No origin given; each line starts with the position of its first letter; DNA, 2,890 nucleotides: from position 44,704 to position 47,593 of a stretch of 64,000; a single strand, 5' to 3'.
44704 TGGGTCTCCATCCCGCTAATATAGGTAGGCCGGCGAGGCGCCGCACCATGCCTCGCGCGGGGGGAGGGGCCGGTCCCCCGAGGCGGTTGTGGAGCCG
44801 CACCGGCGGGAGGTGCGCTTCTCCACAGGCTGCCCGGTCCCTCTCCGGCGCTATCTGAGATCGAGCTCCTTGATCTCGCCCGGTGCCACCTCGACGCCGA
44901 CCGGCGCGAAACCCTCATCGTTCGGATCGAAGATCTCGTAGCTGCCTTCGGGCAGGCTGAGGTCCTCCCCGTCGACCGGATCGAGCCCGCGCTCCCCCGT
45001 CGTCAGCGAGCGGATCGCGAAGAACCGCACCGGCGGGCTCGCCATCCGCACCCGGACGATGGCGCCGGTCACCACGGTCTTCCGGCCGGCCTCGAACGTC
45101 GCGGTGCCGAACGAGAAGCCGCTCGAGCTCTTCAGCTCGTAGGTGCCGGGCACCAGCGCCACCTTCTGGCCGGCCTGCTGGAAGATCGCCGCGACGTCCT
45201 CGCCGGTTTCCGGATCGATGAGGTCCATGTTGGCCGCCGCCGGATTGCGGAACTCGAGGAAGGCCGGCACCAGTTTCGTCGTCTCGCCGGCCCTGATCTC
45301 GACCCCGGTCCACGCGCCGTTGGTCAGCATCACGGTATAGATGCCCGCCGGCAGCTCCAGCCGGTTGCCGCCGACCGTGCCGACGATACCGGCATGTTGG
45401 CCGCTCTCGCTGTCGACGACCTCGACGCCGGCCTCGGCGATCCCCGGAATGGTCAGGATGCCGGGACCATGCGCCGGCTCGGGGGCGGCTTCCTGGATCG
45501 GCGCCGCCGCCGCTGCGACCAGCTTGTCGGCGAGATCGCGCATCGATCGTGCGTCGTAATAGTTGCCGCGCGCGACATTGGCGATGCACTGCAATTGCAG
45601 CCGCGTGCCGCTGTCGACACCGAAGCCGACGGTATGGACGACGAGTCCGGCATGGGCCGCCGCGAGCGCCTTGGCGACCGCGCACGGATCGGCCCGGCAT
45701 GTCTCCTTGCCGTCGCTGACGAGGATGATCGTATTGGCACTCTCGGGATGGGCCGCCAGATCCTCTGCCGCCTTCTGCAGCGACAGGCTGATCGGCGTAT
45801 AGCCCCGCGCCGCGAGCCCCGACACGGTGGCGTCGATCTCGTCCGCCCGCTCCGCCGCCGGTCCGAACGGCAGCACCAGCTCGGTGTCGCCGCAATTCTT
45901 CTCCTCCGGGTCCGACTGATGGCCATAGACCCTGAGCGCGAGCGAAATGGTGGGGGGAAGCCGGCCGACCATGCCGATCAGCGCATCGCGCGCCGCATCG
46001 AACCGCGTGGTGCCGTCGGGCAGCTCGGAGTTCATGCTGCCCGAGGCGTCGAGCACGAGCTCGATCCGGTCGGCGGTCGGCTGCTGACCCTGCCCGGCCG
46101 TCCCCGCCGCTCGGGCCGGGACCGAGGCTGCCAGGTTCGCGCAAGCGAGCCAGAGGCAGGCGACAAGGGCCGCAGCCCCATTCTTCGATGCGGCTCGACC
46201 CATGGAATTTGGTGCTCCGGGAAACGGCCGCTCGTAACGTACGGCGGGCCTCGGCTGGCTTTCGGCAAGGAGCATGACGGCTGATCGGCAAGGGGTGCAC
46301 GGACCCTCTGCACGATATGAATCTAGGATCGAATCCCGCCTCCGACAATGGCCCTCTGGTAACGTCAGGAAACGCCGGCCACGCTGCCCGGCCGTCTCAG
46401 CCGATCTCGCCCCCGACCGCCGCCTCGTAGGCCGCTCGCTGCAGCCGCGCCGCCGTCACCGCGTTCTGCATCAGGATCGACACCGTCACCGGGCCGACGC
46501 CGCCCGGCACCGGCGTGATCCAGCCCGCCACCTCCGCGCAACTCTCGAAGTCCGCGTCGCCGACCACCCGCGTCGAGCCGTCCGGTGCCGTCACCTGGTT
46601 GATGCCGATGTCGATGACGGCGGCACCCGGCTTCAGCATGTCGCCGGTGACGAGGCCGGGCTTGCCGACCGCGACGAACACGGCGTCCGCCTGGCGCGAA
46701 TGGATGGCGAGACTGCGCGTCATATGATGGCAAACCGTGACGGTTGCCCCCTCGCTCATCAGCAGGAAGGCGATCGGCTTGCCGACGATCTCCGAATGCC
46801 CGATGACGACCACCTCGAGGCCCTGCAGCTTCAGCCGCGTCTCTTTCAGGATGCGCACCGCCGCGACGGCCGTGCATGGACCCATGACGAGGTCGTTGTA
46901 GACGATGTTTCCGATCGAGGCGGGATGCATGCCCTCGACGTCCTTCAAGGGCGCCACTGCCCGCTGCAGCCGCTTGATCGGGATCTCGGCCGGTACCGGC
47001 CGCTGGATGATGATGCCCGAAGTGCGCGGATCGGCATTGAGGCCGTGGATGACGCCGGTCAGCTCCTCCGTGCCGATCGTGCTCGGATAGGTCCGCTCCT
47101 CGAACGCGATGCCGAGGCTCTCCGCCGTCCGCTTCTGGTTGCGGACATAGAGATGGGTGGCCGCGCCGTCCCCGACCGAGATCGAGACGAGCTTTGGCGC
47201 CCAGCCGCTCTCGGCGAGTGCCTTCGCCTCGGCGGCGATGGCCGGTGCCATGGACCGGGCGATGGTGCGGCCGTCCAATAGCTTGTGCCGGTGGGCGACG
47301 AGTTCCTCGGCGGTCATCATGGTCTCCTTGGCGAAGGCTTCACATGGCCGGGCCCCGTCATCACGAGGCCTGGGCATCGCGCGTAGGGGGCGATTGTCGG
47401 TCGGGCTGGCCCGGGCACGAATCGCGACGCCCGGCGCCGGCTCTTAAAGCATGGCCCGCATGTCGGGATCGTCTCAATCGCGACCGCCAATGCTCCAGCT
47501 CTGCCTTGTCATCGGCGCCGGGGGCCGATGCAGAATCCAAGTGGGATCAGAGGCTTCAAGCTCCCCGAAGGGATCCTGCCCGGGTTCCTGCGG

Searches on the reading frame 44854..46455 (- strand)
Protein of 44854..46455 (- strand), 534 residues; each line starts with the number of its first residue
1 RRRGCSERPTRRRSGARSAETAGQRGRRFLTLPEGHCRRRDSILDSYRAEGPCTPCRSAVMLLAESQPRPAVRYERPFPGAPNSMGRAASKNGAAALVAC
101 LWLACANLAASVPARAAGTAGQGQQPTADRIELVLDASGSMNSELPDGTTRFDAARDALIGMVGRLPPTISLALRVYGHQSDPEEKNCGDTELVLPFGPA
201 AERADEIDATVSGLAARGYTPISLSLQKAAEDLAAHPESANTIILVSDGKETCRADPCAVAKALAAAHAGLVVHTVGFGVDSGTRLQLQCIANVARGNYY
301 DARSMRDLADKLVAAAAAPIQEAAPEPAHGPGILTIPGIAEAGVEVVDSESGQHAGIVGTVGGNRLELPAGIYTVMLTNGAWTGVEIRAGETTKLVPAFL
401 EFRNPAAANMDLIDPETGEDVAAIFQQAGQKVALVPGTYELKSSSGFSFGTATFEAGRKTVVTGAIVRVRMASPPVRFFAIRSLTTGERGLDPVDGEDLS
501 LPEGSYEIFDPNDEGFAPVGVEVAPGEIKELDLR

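Call 62: search_protein_families(library=pfam, proteins=[window:44854-46455:-], max_evalue=0.00001)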
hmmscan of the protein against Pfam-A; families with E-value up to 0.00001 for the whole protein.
window:44854-46455:- (534 aa): 3 families
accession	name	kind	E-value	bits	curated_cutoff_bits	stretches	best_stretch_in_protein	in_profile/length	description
PF00092.34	VWA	-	5.7e-09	36.9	23.8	1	133-309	4-169/174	von Willebrand factor type A domain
PF13768.12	VWA_3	-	3.5e-07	30.8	27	1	131-300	3-154/155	von Willebrand factor type A domain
PF13519.12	VWA_2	-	4.2e-07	31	27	1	133-249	3-106/107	von Willebrand factor type A domain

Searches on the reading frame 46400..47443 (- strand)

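Call 62: search_protein_families(library=pfam, proteins=[window:46400-47443:-], max_evalue=0.00001)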
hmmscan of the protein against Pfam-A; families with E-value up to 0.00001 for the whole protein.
window:46400-47443:- (348 aa): 2 families
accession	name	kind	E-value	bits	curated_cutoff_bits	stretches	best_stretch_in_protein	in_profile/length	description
PF02882.25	THF_DHG_CYH_C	-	3.3e-58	196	27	1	173-334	1-158/160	Tetrahydrofolate dehydrogenase/cyclohydrolase, NAD(P)-binding domain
PF00763.28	THF_DHG_CYH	-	1.3e-27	96.8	32.8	1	56-170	1-115/115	Tetrahydrofolate dehydrogenase/cyclohydrolase, catalytic domain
